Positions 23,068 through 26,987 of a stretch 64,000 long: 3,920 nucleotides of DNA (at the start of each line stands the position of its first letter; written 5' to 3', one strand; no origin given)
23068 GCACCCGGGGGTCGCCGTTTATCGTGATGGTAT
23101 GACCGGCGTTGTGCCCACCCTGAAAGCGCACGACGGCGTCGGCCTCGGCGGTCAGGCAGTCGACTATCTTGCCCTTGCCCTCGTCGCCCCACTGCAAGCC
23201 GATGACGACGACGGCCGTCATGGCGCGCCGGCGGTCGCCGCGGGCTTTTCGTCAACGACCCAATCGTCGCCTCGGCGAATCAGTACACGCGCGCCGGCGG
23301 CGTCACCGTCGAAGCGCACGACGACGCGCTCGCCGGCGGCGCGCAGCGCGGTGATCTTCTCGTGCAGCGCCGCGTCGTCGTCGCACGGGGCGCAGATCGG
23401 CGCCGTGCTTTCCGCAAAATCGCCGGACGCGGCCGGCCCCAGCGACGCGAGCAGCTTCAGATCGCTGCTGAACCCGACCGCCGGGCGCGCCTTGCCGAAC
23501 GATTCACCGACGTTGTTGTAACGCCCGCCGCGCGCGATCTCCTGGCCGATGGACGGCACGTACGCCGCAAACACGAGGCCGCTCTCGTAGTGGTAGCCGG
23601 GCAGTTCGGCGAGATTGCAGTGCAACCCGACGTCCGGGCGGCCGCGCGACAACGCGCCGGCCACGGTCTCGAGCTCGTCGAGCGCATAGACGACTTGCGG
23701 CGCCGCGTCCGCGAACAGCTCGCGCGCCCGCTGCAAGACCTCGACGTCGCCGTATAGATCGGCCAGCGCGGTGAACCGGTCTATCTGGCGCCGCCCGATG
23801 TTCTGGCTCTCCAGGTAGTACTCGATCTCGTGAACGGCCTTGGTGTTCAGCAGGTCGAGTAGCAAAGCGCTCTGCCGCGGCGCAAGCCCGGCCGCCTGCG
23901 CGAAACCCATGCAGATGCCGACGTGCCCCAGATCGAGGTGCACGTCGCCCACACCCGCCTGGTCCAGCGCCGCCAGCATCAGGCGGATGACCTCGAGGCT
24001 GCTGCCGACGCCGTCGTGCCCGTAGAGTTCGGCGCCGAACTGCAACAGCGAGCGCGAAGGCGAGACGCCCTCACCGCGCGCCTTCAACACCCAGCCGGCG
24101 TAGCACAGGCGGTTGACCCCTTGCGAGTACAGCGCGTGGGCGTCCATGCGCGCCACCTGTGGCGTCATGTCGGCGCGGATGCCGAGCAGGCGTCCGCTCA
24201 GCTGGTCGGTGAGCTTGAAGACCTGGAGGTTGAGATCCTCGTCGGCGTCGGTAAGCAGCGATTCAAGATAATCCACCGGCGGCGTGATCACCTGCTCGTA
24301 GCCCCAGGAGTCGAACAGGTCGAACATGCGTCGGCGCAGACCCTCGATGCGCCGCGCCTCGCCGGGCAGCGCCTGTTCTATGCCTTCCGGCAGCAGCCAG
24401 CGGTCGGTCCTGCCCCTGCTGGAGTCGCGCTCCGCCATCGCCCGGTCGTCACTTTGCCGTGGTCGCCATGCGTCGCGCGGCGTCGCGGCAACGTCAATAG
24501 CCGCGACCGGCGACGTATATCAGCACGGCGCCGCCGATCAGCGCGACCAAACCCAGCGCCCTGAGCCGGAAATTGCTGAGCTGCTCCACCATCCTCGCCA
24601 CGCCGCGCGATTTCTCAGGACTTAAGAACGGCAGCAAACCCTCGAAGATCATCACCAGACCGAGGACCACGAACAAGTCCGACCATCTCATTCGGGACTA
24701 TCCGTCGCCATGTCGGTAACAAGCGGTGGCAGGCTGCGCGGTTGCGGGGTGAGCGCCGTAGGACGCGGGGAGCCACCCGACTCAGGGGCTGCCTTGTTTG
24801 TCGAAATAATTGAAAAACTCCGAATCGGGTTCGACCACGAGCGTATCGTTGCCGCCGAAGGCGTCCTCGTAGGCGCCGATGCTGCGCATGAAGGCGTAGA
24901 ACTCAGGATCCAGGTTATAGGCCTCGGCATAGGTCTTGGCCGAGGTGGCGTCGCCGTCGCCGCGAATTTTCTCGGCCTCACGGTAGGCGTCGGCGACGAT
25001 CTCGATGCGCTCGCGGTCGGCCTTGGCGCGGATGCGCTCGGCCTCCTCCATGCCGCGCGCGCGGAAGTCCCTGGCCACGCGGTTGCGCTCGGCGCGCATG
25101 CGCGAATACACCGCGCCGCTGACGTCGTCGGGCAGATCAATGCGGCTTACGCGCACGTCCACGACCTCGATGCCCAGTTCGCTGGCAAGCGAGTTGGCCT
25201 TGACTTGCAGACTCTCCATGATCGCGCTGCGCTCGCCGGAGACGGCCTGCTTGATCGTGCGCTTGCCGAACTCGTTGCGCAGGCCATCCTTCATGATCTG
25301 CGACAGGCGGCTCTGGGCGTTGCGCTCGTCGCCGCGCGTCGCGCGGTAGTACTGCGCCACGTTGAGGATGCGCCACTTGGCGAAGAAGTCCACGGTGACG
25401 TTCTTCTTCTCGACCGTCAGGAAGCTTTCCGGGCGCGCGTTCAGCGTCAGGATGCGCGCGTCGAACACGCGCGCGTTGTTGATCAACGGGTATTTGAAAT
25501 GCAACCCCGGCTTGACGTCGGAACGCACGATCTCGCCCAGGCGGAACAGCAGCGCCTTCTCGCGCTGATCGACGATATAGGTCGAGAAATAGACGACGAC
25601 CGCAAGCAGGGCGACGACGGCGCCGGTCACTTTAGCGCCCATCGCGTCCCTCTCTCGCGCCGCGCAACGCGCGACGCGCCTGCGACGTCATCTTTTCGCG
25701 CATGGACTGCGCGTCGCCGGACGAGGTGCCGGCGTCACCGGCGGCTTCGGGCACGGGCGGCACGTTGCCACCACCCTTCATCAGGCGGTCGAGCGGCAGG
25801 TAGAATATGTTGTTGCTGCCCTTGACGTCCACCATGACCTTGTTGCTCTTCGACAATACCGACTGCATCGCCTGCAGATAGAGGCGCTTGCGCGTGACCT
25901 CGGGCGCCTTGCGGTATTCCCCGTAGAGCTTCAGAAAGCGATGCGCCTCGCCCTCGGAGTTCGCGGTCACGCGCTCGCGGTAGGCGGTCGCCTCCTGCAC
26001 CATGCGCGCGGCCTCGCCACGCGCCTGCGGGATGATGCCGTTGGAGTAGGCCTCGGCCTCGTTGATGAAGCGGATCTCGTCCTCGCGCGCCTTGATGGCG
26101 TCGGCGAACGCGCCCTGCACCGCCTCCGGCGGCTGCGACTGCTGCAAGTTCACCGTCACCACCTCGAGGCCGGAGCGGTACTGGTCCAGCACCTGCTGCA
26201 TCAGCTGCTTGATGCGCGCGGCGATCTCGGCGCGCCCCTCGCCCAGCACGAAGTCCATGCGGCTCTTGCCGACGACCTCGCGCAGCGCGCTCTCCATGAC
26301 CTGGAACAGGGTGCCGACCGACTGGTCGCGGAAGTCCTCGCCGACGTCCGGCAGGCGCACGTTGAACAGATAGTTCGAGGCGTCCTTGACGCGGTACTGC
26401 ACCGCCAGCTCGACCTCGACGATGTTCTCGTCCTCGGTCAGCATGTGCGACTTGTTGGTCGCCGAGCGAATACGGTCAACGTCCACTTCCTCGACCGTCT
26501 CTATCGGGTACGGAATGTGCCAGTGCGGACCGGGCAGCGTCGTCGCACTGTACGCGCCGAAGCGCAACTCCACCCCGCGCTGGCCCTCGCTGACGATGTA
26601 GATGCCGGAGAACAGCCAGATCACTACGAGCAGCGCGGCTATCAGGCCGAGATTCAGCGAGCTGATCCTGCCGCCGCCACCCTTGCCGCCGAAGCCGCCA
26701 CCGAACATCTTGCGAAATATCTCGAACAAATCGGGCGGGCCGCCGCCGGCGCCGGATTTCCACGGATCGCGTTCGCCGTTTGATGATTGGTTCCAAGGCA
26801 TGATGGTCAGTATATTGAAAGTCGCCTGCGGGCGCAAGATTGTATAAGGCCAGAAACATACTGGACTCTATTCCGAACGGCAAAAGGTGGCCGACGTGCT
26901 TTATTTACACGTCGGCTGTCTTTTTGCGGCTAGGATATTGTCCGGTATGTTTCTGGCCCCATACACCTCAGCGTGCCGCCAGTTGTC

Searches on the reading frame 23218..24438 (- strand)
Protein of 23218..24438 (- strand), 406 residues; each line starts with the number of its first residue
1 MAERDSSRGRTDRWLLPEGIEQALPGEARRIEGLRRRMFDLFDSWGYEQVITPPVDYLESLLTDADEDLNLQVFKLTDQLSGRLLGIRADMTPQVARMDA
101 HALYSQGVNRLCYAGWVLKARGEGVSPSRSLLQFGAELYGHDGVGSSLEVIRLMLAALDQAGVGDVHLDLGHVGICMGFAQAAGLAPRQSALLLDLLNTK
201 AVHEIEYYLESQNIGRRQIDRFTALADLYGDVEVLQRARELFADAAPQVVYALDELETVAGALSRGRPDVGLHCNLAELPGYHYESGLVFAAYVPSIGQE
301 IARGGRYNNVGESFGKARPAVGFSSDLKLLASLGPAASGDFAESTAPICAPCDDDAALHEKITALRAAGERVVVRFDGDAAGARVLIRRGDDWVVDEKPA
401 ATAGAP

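Call 47: search_protein_families(library=pfam, proteins=[window:23218-24438:-], max_evalue=0.0001)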
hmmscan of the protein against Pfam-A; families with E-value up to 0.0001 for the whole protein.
window:23218-24438:- (406 aa): 1 family
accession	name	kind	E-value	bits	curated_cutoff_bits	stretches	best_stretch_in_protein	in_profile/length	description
PF13393.11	tRNA-synt_His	-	4.3e-105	351.8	25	1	19-328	1-306/308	Histidyl-tRNA synthetase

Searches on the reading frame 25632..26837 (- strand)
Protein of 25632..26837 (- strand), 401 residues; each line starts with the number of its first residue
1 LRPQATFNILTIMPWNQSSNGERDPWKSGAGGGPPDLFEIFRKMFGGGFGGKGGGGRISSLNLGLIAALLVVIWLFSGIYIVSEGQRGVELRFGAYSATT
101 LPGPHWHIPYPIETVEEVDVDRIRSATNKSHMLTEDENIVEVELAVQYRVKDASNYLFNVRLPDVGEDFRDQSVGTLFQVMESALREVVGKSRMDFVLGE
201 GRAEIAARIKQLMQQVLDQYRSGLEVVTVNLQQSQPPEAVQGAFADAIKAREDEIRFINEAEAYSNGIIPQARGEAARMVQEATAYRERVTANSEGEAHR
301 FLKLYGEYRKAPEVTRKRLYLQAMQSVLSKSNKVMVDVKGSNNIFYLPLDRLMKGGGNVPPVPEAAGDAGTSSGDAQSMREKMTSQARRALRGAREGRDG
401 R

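Call 47: search_protein_families(library=pfam, proteins=[window:25632-26837:-], max_evalue=0.0001)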
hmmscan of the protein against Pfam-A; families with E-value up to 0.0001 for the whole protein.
window:25632-26837:- (401 aa): 2 families
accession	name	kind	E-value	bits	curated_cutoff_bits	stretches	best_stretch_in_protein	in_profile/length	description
PF01145.31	Band_7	-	5e-28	98.8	23.6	1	81-263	2-174/176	SPFH domain / Band 7 family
PF12221.13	HflK_N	-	2.9e-08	34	22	1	13-52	1-44/44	Bacterial membrane protein N terminal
